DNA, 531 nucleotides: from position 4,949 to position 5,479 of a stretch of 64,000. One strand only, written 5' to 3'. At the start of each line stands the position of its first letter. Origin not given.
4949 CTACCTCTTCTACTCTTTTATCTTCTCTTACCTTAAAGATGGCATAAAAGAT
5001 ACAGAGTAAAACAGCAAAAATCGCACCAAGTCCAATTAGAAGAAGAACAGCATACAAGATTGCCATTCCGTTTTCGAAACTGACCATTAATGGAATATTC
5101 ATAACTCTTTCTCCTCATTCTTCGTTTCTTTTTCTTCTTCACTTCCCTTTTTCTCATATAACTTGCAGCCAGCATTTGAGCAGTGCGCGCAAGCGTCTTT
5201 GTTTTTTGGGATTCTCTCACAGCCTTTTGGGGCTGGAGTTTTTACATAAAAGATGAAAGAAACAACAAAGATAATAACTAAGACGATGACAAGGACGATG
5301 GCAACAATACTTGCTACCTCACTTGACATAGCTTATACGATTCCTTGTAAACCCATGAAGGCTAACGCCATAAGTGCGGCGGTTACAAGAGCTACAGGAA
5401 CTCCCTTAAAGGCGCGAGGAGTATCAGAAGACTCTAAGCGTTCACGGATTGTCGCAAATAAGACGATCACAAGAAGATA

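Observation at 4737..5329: RnfB reduced to its N-terminal Fe-S domain, with an adjacent 76 aa mini-paralogue; no ferredoxin domains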

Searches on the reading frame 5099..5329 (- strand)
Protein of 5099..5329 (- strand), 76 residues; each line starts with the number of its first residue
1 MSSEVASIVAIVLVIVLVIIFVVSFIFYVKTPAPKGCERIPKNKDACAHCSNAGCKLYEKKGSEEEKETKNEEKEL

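Call 3: search_protein_families(library=pfam, proteins=[window:5099-5329:-], max_evalue=0.1)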
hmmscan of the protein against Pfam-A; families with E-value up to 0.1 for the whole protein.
window:5099-5329:- (76 aa): 2 families
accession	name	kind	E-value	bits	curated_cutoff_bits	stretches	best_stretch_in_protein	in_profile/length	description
PF02439.20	Adeno_E3_CR2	-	0.028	14.6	36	1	3-30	4-31/38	Adenovirus E3 region protein CR2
PF19442.4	CRIM1_C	-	0.064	13.7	27.2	1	6-47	35-75/130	Cysteine-rich motor neuron 1 protein C-terminal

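Call 4: search_protein_families(library=ncbifam, proteins=[window:5099-5329:-], max_evalue=0.1)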
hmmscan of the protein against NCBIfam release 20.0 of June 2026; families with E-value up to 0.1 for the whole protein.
window:5099-5329:- (76 aa): 1 family
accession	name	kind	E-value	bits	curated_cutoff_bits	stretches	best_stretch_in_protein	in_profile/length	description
NF042931.1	SAG1386_EF1546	equivalog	0.09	12.9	80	0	8-59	30-82/158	SAG1386/EF1546 family surface-associated protein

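Call 6: find_homologous_proteins(query=window:5099-5329:-, max_evalue=0.01)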
Query window:5099-5329:- (76 aa): 3 proteins with E <= 0.01 among 48 candidates.
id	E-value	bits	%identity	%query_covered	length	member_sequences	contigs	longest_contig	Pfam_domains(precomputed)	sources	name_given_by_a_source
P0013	1.1e-41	157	100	100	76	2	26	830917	-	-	-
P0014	4.5e-13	67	48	87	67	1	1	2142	-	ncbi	-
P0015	4.0e-9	54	40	70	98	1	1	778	-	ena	-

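Call 24: search_protein_families(library=pfam, alignment_id=A3, max_evalue=10)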
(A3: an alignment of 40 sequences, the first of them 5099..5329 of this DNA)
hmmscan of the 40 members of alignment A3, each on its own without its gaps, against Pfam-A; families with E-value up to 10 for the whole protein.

A. member 1, window:5099-5329:- (76 aa): 5 families
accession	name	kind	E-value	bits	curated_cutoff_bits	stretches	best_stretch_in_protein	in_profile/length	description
PF02439.20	Adeno_E3_CR2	-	0.028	14.6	36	1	3-30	4-31/38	Adenovirus E3 region protein CR2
PF19442.4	CRIM1_C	-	0.064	13.7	27.2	1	6-47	35-75/130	Cysteine-rich motor neuron 1 protein C-terminal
PF04246.17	RseC_MucC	-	1.7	9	24.4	1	42-66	14-39/130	Positive regulator of sigma(E), RseC/MucC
PF15820.10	ECSCR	-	1.8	8.9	27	1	5-38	27-58/104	Endothelial cell-specific chemotaxis regulator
PF14575.11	EphA2_TM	-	3.3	8.9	28.9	1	9-39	3-35/74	Ephrin type-A receptor 2 transmembrane domain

B. families by the number of members that match (of 40 scanned): 67 families (the first 25 are shown)
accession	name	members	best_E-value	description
PF12669.12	FeoB_associated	22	0.0029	FeoB-associated Cys-rich membrane protein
PF04819.17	DUF716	9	0.0036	Family of unknown function (DUF716)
PF01034.25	Syndecan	5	0.0053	Syndecan domain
PF15820.10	ECSCR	3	0.033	Endothelial cell-specific chemotaxis regulator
PF00003.28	7tm_3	3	0.043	7 transmembrane sweet-taste receptor of 3 GCPR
PF01484.22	Col_cuticle_N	3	0.78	Nematode cuticle collagen N-terminal domain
PF13314.11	DUF4083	2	0.019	Domain of unknown function (DUF4083)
PF03672.18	UPF0154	2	0.022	Uncharacterised protein family (UPF0154)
PF17665.6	DUF5527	2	0.034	Family of unknown function (DUF5527)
PF19300.4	BPD_transp_1_N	2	0.043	Binding-prot-dependent transport system membrane comp, N-term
PF25258.1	DUF7859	2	0.061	Family of unknown function (DUF7859)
PF15388.11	FAM117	2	0.076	Protein Family FAM117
PF06961.18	DUF1294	2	0.22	Protein of unknown function (DUF1294)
PF20088.4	DUF6480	2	0.69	Family of unknown function (DUF6480)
PF12524.13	GlyL_C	1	0.0026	dsDNA virus glycoprotein L C terminal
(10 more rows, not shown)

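Call 36: find_homologous_proteins(query=A3, max_evalue=0.001)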
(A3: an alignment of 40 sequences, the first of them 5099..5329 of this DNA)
Query A3 (40 sequences) (76 aa, profile of the alignment): 119 proteins with E <= 0.001 among 6352 candidates.
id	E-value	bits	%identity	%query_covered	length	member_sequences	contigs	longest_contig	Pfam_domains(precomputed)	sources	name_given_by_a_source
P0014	5.8e-21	92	48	87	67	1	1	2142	-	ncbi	-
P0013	1.3e-20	91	100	100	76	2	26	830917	-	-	-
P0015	1.5e-20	90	40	70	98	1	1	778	-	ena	-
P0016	6.9e-20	88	-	-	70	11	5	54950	-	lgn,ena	-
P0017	8.0e-20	88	-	-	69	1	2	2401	-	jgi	jgi:hypothetical protein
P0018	9.2e-20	88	21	43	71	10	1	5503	-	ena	-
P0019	9.3e-20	88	13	59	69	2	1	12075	-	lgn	-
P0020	1.1e-19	88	13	59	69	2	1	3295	-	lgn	-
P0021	1.1e-19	88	18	59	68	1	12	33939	-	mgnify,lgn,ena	mgnify:CR=1 FL=1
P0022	1.4e-19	87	-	-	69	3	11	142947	-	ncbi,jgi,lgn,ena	jgi:hypothetical protein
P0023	1.8e-19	87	-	-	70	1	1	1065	-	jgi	jgi:hypothetical protein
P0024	1.9e-19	87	-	-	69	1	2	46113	-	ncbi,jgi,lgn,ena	-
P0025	1.9e-19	87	-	-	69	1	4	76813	-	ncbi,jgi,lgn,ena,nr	ncbi:MAG: hypothetical protein WC992_04565 [Acholeplasmataceae bacterium]|jgi:hypothetical protein|n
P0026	2.2e-19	87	-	-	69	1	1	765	-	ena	-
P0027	2.8e-19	86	16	59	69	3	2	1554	-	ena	-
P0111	4.5e-15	73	-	-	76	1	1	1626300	-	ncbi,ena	-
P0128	1.0e-11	62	-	-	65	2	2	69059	-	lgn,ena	-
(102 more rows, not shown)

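Call 46: search_protein_representatives(alignment_id=A4)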
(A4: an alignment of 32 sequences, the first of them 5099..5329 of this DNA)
Query: 32 sequences, 67 profile positions. Proteins with E-value up to 0.001 (for the whole library): 216; up to 1e-10: 20; up to 1e-30: 0. The best 150 are listed.
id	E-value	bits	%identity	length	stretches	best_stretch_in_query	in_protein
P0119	1.1e-25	105.3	-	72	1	2-67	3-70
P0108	8.3e-25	102.5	-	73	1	1-67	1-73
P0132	2.4e-23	97.8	-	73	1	1-67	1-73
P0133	3.1e-21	91.0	-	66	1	1-67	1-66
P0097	7.4e-21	89.8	-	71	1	1-65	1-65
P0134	9.3e-20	86.3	-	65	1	1-66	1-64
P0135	1.4e-17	79.3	-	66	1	1-66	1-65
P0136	2.8e-17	78.4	-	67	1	4-67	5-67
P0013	5.8e-15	70.9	-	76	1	2-66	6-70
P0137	8.1e-15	70.5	-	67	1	1-66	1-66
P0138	1.1e-14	70.0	-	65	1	1-67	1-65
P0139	3.9e-13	65.1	-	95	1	2-63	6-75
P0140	1.2e-12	63.5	-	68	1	2-62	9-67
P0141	1.5e-12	63.2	-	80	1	2-66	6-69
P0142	3.8e-12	61.9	-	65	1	2-58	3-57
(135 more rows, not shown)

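Call 57: predict_structure(alignment_id=A4)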
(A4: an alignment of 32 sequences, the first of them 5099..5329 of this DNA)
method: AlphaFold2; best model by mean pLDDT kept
length: 76 residues; sequences in the alignment: 32
mean_pLDDT: 69.6   pTM: 0.38
mean pLDDT of the five models: 69.6, 68.6, 65.7, 64.8, 64.7
residues with pLDDT >= 90: 22; 70-90: 8; 50-70: 42; < 50: 4
segments of 3 or more residues with pLDDT < 50: none
pLDDT, mean of each block of 10 residues (from residue 1): 91 97 89 60 55 55 53 51
secondary structure, 60 per line:
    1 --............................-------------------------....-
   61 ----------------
elements in order: H3-30 H56-59

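Call 69: search_protein_families(library=ncbifam, alignment_id=A3, max_evalue=10)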
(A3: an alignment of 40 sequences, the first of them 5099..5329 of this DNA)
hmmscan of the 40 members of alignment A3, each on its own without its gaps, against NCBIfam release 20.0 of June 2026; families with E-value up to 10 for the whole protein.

A. member 1, window:5099-5329:- (76 aa): 3 families
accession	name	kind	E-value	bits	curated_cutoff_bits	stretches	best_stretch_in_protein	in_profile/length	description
NF042931.1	SAG1386_EF1546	equivalog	0.09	12.9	80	1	8-59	30-82/158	SAG1386/EF1546 family surface-associated protein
NF050118.1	aa3_CtaJ_Mycob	equivalog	0.46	10.9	43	1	7-34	4-30/80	aa3-type cytochrome oxidase subunit CtaJ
NF046005.2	near_gluc_PtsG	equivalog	2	8.8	45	1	7-31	8-32/85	MPN207a family PTS transporter accessory protein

B. families by the number of members that match (of 40 scanned): 42 families (the first 25 are shown)
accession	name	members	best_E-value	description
NF045771.1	MPN454_MG319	6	0.0032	MG319/MPN454 family protein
NF046005.2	near_gluc_PtsG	5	0.0089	MPN207a family PTS transporter accessory protein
NF053725.2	Rv3103c_TM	4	0.11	Rv3103c transmembrane domain-containing protein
NF041738.1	GG_III-CTERM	4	0.23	GGIII-like transmembrane region-containing protein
NF045844.1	BC85_0335_fam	3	0.04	BC85_0335 family putative methyltransferase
NF042931.1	SAG1386_EF1546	3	0.09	SAG1386/EF1546 family surface-associated protein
NF003475.0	PRK05113.1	2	0.031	electron transport complex subunit RsxB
NF050115.1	membrane_Rv2732c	2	0.072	Rv2732c family membrane protein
NF046089.1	CD3337_EF1877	2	0.13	CD3337/EF1877 family mobilome membrane protein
NF051431.1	Rv0361_Cterm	2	0.16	Rv0361 family membrane protein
TIGR01944.1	rnfB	1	0.0044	RnfABCDGE type electron transport complex subunit B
NF041023.1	PP0621_fam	1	0.01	PP0621 family protein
TIGR01673.1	holin_LLH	1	0.018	phage holin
NF045751.1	MPN385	1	0.019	MPN385 family protein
NF045753.1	MPN449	1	0.021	MPN449 family protein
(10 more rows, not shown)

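Call 70: find_encoding_contigs(protein=P0128, flank=7000, max_places=1)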
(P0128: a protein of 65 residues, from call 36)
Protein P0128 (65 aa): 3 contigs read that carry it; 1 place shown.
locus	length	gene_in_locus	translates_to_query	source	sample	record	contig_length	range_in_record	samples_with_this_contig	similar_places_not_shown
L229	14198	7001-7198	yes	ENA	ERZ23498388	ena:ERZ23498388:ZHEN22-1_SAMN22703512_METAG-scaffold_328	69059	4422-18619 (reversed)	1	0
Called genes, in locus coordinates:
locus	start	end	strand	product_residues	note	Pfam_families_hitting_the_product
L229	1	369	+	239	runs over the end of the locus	PF20772:TACO1_YebC_N, PF01709:Transcrip_reg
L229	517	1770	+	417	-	PF00464:SHMT, PF01041:DegT_DnrJ_EryC1 (weak)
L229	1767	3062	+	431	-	PF13375:RnfC_N, PF01512:Complex1_51K, PF10531:SLBB (weak), PF12838:Fer4_7 (weak), PF13183:Fer4_8 (weak), PF13187:Fer4_9 (weak), PF13237:Fer4_10 (weak), PF13534:Fer4_17 (weak), +2 more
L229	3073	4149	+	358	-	PF03116:NQR2_RnfD_RnfE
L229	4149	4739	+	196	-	-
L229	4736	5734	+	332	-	-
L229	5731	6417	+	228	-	PF02508:Rnf-Nqr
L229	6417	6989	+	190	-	PF02508:Rnf-Nqr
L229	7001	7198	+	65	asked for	-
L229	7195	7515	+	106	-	PF04060:FeS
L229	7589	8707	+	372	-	PF02424:ApbE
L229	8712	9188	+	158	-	PF07009:NusG_II (faint)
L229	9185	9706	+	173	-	PF07456:Hpre_diP_synt_I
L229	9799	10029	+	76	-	PF01197:Ribosomal_L31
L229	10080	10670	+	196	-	PF00265:TK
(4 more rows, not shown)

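Call 71: find_encoding_contigs(protein=P0111, flank=7000, max_places=1)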
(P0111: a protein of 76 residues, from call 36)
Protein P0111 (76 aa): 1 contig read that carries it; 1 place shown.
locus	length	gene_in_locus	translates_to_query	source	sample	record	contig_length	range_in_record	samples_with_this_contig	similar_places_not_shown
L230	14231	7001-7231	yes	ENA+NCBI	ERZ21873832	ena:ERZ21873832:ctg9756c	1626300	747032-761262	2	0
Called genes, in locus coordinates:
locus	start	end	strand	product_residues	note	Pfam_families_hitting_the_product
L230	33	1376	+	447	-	PF00464:SHMT, PF00155:Aminotran_1_2 (weak), PF01212:Beta_elim_lyase (faint)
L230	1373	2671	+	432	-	PF13375:RnfC_N, PF01512:Complex1_51K, PF12838:Fer4_7, PF13183:Fer4_8 (weak), PF13187:Fer4_9 (weak), PF13237:Fer4_10, PF13534:Fer4_17 (weak), PF14697:Fer4_21 (weak), +6 more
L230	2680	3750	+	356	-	PF03116:NQR2_RnfD_RnfE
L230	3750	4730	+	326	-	PF04205:FMN_bind (faint)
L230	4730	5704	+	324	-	-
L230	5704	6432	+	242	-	PF02508:Rnf-Nqr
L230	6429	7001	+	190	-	PF02508:Rnf-Nqr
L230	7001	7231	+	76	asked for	-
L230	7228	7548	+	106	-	PF04060:FeS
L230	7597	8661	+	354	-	PF02424:ApbE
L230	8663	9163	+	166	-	PF07009:NusG_II (faint)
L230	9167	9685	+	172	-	PF07456:Hpre_diP_synt_I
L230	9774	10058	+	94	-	PF01197:Ribosomal_L31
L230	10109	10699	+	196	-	PF00265:TK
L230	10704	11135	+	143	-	PF00383:dCMP_cyt_deam_1, PF14437:MafB19-deam, PF14439:Bd3614-deam (weak)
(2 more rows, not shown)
